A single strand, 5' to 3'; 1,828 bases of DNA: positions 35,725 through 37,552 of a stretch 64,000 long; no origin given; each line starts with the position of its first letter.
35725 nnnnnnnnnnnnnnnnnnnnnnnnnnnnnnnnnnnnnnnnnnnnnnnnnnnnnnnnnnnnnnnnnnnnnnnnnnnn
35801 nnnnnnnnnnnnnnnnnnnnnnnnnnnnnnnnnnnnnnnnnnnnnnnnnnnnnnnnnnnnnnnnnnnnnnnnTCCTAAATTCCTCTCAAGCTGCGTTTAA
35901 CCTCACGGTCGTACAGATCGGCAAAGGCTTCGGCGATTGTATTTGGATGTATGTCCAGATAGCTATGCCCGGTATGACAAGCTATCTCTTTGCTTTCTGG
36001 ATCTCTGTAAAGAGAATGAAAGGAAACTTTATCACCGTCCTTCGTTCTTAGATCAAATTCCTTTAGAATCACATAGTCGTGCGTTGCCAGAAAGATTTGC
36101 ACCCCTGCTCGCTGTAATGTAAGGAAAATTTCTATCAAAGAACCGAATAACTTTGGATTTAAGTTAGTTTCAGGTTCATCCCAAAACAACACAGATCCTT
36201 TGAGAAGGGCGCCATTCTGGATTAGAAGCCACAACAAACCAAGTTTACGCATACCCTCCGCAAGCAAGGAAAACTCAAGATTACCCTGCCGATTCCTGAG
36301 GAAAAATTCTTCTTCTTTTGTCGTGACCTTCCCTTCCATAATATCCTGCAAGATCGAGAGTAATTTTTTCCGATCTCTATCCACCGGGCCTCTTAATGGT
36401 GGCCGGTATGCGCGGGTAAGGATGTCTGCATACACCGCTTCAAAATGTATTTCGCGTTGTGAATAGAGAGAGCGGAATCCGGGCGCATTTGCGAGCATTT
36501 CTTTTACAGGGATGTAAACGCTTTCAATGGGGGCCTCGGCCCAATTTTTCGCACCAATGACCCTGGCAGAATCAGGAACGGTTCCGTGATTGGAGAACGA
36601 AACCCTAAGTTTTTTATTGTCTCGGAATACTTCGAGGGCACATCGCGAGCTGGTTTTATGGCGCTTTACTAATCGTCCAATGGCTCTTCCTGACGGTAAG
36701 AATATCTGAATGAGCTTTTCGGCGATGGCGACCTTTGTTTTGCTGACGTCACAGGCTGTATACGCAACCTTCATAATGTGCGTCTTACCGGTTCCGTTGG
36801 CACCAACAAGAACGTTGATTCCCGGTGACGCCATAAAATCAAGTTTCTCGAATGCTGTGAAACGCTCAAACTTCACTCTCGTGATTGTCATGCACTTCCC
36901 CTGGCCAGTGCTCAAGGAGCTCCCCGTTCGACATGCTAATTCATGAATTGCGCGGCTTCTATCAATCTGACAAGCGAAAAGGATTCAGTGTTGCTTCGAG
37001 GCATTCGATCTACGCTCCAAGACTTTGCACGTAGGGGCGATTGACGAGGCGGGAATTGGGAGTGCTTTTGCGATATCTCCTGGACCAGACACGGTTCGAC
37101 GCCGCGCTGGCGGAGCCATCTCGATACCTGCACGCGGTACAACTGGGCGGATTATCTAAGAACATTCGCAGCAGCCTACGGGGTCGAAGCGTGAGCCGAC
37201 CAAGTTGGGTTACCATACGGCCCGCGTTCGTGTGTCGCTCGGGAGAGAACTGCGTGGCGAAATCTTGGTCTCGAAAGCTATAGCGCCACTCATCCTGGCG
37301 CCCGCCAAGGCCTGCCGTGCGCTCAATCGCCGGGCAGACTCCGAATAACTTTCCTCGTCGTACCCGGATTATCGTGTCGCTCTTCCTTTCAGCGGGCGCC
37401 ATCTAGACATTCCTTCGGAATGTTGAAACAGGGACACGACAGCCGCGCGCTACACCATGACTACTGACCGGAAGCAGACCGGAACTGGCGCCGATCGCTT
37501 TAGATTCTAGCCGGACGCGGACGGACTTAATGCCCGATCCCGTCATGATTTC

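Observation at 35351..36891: Tightly coupled stand-alone ABC-type ATPase + PD-(D/E)xK-like protein in a low-GC islet: candidate uncharacterised ATPase-nuclease (defence-type) module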

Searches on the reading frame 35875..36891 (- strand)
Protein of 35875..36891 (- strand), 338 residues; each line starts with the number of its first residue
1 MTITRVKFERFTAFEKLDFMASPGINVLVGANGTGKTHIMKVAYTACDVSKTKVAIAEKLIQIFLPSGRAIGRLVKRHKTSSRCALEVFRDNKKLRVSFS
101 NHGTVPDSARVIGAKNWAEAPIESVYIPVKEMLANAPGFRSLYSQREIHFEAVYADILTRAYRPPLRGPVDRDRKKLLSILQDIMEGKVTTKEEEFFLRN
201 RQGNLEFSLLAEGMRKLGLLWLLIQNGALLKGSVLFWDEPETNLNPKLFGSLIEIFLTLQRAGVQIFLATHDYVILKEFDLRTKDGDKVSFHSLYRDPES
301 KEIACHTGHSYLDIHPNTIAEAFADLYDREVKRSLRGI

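Call 3: search_protein_families(library=pfam, proteins=[window:35875-36891:-], max_evalue=1)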
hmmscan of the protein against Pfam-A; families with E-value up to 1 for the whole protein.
window:35875-36891:- (338 aa): 12 families
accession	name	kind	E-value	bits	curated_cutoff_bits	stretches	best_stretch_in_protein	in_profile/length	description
PF13304.12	AAA_21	-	2.5e-22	80.7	27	1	25-276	1-303/304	AAA domain, putative AbiEii toxin, Type IV TA system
PF13175.12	AAA_15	-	1.2e-08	35.4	32.1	2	1-42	1-42/374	AAA ATPase domain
PF02463.25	SMC_N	-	4.2e-05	23.5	40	1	3-62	2-66/220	RecF/RecN/SMC N terminal domain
PF13476.12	AAA_23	-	0.00022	22.4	27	1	7-40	3-36/201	AAA domain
PF13604.12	AAA_30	-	0.0058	16.8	27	1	20-55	14-50/191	AAA domain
PF13245.12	AAA_19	-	0.0081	16.8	25.1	1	24-81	12-64/134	AAA domain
PF24389.1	ORC-CDC6-like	-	0.019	14.2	27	1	14-42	26-51/571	ORC-CDC6-like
PF00005.33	ABC_tran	-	0.031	15.3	25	1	25-63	13-51/137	ABC transporter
PF13191.12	AAA_16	-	0.043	14.7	32.6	1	22-98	23-103/167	AAA ATPase domain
PF13514.12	AAA_27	-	0.048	13.7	22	1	1-41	1-44/206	AAA domain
PF13166.12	AAA_13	-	0.11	11.6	36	0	25-39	18-32/713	AAA domain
PF00004.35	AAA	-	0.21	12.5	21.2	1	27-82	2-57/131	ATPase family associated with various cellular activities (AAA)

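Call 4: search_protein_families(library=padloc, proteins=[window:35875-36891:-], max_evalue=1)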
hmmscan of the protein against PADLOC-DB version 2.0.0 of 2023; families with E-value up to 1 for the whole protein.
window:35875-36891:- (338 aa): 115 families (the best 25 are shown)
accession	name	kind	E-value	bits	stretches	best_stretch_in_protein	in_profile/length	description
PDLC04213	HEC-02A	-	1.7e-128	426.9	1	1-335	1-334/337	-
PDLC04146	HEC-02B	-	4.5e-65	217.9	1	5-295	4-302/344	-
PDLC04214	HEC-02A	-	3.6e-56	188.9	1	3-334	2-336/338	-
PDLC02980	AriA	-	1.1e-22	79.4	2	170-276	189-303/304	-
PDLC02335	AbiLi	-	2.3e-13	47.9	1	3-282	50-244/326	AbiLi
PDLC02981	AriAB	-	6.4e-13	46.2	2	196-279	295-380/694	-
PDLC02915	ATPase-Toprim_I-B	-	2e-12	44.7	2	1-42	1-41/623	-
PDLC04033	PD-T4-4_A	-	2.2e-12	45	1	170-280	262-374/460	-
PDLC03878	NsnB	-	2.6e-12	45.2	2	230-301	235-311/345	-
PDLC04180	HEC-01A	-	1.1e-11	42.6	2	208-278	253-323/382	-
PDLC04608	PDC-M38A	-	1.3e-11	42.8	2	191-276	232-316/367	-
PDLC02979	AriA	-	8.2e-11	40.3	2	177-273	267-370/373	-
PDLC04144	HEC-01B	-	2.4e-10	38.1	2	1-56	1-56/395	-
PDLC04164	AriA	-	1.4e-09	35.9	2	3-60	6-64/253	-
PDLC04244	PDC-M01A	-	1.4e-09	35.3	2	179-279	296-395/482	-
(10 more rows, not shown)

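Call 5: search_protein_families(library=ncbifam, proteins=[window:35875-36891:-], max_evalue=1)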
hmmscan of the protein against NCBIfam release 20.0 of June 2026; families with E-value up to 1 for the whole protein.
window:35875-36891:- (338 aa): 72 families (the best 25 are shown)
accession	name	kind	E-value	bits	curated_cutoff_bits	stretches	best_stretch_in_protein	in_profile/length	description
TIGR02673.1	FtsE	equivalog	5e-10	39.4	264.85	2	233-282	157-206/214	cell division ATP-binding protein FtsE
NF038234.1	retron_eff_Eco8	equivalog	3.9e-08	32.4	250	2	1-42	1-42/679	retron Eco8 family effector endonuclease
TIGR03771.1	anch_rpt_ABC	equivalog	7.1e-07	29.1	268.8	2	226-274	126-174/223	anchored repeat-type ABC transporter ATP-binding subunit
TIGR03608.1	L_ocin_972_ABC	subfamily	1.3e-06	28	254.85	1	231-280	151-201/206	putative bacteriocin export ABC transporter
TIGR01166.1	cbiO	subfamily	1.3e-06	28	211.8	1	229-273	143-187/190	cobalt ABC transporter, ATP-binding protein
NF047739.1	antiphage_MADS3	equivalog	2.2e-06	27.1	420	1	3-46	2-44/427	methylation-associated defense system AAA family ATPase MAD3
TIGR00611.2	recf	equivalog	3.2e-06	26.6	172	1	3-81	1-79/339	DNA replication/repair protein RecF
TIGR03005.1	ectoine_ehuA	equivalog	5.7e-06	25.7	345.4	2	3-62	6-66/252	ectoine/hydroxyectoine ABC transporter ATP-binding protein EhuA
TIGR03411.1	urea_trans_UrtD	equivalog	3.1e-05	23.8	304.1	1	5-59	9-64/242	urea ABC transporter ATP-binding protein UrtD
TIGR01188.1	drrA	subfamily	3.9e-05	23.1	312.45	1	222-272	133-183/302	daunorubicin resistance ABC transporter, ATP-binding protein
NF041760.1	PtuA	equivalog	6.9e-05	21.9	500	1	2-41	51-90/524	retron Ec78 anti-phage system effector ATPase PtuA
NF000355.4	ribo_prot_ABC_F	equivalog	8.1e-05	21.7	380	1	7-59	322-375/499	ribosomal protection-like ABC-F family protein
NF040873.1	AztA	equivalog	9.1e-05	22.1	220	2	13-55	7-50/191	zinc ABC transporter ATP-binding protein AztA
NF041861.1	YtfR_transport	equivalog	0.00012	20.6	850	1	6-61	9-65/492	galactofuranose ABC transporter, ATP-binding protein YtfR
NF041034.1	Rad50_Sulf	equivalog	0.00018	19.5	1000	1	1-41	1-41/872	DNA double-strand break repair ATPase Rad50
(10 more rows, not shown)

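Call 51: search_solved_structures(query=window:35875-36891:-, max_evalue=0.01)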
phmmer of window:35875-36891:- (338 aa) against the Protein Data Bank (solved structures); distinct sequences matched with E-value up to 0.01: 12.
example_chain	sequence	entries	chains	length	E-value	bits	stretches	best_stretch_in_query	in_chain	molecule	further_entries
8tzj_A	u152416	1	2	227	3e-05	26.7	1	230-275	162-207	Cell division ATP-binding protein FtsE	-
8tzk_A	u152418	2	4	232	3.2e-05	26.6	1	230-275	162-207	Cell division ATP-binding protein FtsE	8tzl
8w6i_B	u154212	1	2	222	0.00077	22.1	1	226-278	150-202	Cell division ATP-binding protein FtsE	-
9iue_5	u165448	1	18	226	0.0008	22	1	226-278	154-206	Cell division ATP-binding protein FtsE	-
8i6o_B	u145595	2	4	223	0.0013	21.3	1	215-278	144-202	Cell division ATP-binding protein FtsE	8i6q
22bu_B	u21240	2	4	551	0.0019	20.8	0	207-283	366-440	AAA family ATPase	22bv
8idb_A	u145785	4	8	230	0.002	20.7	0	232-282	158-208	Cell division ATP-binding protein FtsE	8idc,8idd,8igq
8hd0_A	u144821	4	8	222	0.002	20.7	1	226-278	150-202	Cell division ATP-binding protein FtsE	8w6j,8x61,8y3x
8ymc_A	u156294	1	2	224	0.0021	20.7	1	226-278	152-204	Cell division ATP-binding protein FtsE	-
8i6r_B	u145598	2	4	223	0.0035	19.9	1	215-278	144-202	Cell division ATP-binding protein FtsE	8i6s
8jia_A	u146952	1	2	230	0.0052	19.4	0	232-282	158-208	Cell division ATP-binding protein FtsE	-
9kjx_B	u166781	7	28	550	0.0087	18.6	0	206-282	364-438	AAA family ATPase | Retron I-A effector PtuA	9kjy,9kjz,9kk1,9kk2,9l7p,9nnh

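Call 52: find_homologous_proteins(query=window:35875-36891:-, max_evalue=0.001)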
Query window:35875-36891:- (338 aa): 5290 proteins with E <= 0.001 among 6742 candidates; the best 120 are listed.
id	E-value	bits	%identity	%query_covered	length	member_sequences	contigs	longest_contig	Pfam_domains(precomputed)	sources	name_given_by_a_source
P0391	1.0e-222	756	100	100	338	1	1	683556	PF13175.13,PF13304.13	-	-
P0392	6.4e-184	629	83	100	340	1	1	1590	PF13175.13,PF13304.13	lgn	-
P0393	1.9e-177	607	80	100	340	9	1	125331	PF13175.13,PF13304.13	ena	-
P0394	5.8e-176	603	79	100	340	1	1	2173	PF13175.13,PF02463.26,PF13304.13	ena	-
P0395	3.4e-174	597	79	100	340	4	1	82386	PF13175.13,PF02463.26,PF13304.13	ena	-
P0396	8.9e-174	595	79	100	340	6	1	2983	PF13175.13,PF02463.26,PF13304.13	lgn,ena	-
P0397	4.9e-173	593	78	99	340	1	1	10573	PF13175.13,PF13476.13,PF02463.26,PF13304.13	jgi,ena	-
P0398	3.3e-171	587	76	99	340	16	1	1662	PF13175.13,PF13476.13,PF02463.26,PF13304.13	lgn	-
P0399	4.3e-171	587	76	100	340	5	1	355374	PF13175.13,PF13476.13,PF13304.13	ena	-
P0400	1.3e-169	582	78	100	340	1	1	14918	PF13175.13,PF02463.26,PF13304.13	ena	-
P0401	1.8e-169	581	74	100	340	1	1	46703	PF13175.13,PF13476.13,PF02463.26,PF13304.13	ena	-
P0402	4.5e-169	580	76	100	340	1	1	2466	PF13175.13,PF13476.13,PF02463.26,PF13304.13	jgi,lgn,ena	-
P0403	1.3e-168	578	75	100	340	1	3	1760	PF13175.13,PF13304.13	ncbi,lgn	-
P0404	2.6e-168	577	75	100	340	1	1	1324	PF13175.13,PF13476.13,PF13304.13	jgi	jgi:hypothetical protein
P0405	4.6e-168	577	75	99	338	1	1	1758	PF13175.13,PF02463.26,PF13304.13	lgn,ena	-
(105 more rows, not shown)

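Call 57: find_encoding_contigs(protein=P0393, flank=8000, max_places=2)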
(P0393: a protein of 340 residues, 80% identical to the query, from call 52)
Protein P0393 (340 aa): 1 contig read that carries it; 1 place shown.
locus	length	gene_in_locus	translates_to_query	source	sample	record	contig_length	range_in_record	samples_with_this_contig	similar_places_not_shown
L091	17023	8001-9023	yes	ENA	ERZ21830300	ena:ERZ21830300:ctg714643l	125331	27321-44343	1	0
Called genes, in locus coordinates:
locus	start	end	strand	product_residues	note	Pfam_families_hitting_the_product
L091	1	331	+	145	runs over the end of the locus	-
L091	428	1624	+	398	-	PF01963:TraB_PrgY_gumN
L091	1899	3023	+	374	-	PF00586:AIRS, PF02769:AIRS_C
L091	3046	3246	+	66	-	-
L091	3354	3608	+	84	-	-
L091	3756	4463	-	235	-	PF03235:GmrSD_N (weak)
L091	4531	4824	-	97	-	-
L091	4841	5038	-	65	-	-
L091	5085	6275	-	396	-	PF02515:CoA_transf_3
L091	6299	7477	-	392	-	PF02746:MR_MLE_N, PF13378:MR_MLE_C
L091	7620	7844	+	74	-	-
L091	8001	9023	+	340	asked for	PF13175:AAA_15 (faint), PF13304:AAA_21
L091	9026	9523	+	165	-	-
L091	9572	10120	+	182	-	PF05685:Uma2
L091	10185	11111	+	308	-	PF09296:NUDIX-like, PF09297:Zn_ribbon_NUD, PF00293:NUDIX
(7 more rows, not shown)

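Call 58: find_encoding_contigs(protein=P0395, flank=8000, max_places=2)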
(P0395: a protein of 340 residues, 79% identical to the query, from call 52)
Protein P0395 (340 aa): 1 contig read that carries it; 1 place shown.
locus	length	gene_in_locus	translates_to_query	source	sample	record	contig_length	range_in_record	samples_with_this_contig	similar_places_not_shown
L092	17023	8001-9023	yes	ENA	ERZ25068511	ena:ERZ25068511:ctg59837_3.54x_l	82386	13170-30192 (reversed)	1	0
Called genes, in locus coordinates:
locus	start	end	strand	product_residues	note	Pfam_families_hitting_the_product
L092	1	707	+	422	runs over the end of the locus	PF01963:TraB_PrgY_gumN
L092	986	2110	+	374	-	PF00586:AIRS, PF02769:AIRS_C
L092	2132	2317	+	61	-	-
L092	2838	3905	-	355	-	PF03235:GmrSD_N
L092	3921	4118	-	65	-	-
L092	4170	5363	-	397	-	PF02515:CoA_transf_3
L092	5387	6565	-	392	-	PF02746:MR_MLE_N, PF13378:MR_MLE_C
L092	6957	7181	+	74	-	-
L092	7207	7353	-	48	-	-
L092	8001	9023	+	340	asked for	PF02463:SMC_N (faint), PF13175:AAA_15 (faint), PF13304:AAA_21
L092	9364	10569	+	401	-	PF04693:DDE_Tnp_2 (faint), PF13546:DDE_5, PF01609:DDE_Tnp_1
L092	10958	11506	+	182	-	PF05685:Uma2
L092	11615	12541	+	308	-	PF09296:NUDIX-like, PF09297:Zn_ribbon_NUD, PF00293:NUDIX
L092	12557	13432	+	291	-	PF01243:PNPOx_N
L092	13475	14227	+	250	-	-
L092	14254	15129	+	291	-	PF24684:Vgb_lyase (faint), PF01436:NHL (faint), PF08450:SGL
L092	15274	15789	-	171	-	PF14464:Prok-JAB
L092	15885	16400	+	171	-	PF00293:NUDIX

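Call 65: predict_structure(alignment_id=A2)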
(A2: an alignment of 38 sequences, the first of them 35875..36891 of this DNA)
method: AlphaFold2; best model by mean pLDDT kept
length: 338 residues; sequences in the alignment: 38
mean_pLDDT: 73.9   pTM: 0.78
mean pLDDT of the five models: 73.9, 73.6, 71.8, 69.0, 61.1
residues with pLDDT >= 90: 54; 70-90: 163; 50-70: 81; < 50: 40
segments of 3 or more residues with pLDDT < 50: 51-53, 67-73, 133-149
pLDDT, mean of each block of 10 residues (from residue 1): 89 81 92 77 78 61 56 52 83 86 67 85 81 46 41 68 74 86 71 49 50 77 86 90 80 92 93 85 90 85 85 66 51 53
secondary structure, 60 per line:
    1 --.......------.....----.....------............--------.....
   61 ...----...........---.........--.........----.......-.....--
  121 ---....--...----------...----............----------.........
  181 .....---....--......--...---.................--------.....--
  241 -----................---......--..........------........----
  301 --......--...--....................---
elements in order: E3-9 E16-20 E25-29 H36-47 H56-63 H68-78 E82-90 E93-101 E106-112 H114-118 E124-127 H150-161 H172-185 E189-192 E195-200 E203-205 H209-225 E234-238 H246-261 E265-270 H273-282 E289-296 E303-308 H316-335

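Call 68: fold_search(model_id=the predicted structure, library=pdb)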
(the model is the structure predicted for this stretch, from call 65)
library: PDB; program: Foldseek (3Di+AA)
matches with E <= 10: 1350; with E <= 0.001: 446
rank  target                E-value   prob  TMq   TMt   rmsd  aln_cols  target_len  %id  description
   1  4nck_B                1.1e-11  1.00  0.47  0.51   8.8       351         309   17  Crystal Structure of Pyrococcus furiosis Rad50 R797G mutation (released 2014-03-05)
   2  8eea_C                4.5e-11  1.00  0.50  0.40  10.3       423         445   15  Structure of E.coli Septu (PtuAB) complex (released 2023-12-27)
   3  8sux_F                1.0e-10  1.00  0.49  0.45  10.9       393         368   16  Structure of E. coli PtuA hexamer (released 2024-01-10)
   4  8eea_B                1.2e-10  1.00  0.49  0.45  10.1       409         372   14  Structure of E.coli Septu (PtuAB) complex (released 2023-12-27)
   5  8eea_A                1.4e-10  1.00  0.51  0.46  10.2       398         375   15  Structure of E.coli Septu (PtuAB) complex (released 2023-12-27)
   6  9n69_D                1.5e-10  1.00  0.52  0.43  10.1       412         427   11  Structure of the retron IA complex with HNH nuclease in the "down" orientation (released 2025-04-23)
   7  9n6c_D                2.2e-10  1.00  0.47  0.39  13.5       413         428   12  Structure of the Retron IA Complex without the HNH Nuclease (released 2025-04-23)
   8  9u9y_A                2.6e-10  1.00  0.44  0.36   9.9       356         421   15  Cryo-EM structure of retron Ec78 effector complex (released 2025-12-10)
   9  9n6c_B                3.4e-10  1.00  0.48  0.40  12.6       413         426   11  Structure of the Retron IA Complex without the HNH Nuclease (released 2025-04-23)
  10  8ee4_F                3.8e-10  1.00  0.51  0.45  11.5       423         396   15  Structure of PtuA (released 2024-01-03)
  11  9l7p_D                4.2e-10  1.00  0.43  0.35  14.4       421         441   14  Cryo-EM structure of retron Ec78 system complex (released 2025-12-10)
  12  9n6b_C                5.0e-10  1.00  0.47  0.38  11.2       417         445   12  Structure of the retron IA complex with HNH nuclease in the "up" orientation (released 2025-04-23)
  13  8sux_C                7.4e-10  1.00  0.49  0.45  10.0       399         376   16  Structure of E. coli PtuA hexamer (released 2024-01-10)
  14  4ncj_A                7.9e-10  1.00  0.50  0.54   9.1       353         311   15  Crystal Structure of Pyrococcus furiosis Rad50 R805E mutation with ADP Beryllium Flouride (released 2014-03-05)
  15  8sux_D                7.9e-10  1.00  0.50  0.47  10.0       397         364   16  Structure of E. coli PtuA hexamer (released 2024-01-10)
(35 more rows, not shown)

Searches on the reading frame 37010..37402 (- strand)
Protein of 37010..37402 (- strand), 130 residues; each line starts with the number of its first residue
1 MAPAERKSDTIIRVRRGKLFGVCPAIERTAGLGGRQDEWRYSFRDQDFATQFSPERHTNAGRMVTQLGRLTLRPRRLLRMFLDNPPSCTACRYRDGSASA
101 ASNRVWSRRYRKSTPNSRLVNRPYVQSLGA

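Call 24: search_protein_families(library=pfam, proteins=[window:37010-37402:-], max_evalue=1)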
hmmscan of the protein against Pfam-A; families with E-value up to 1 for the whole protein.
window:37010-37402:- (130 aa): 0 families
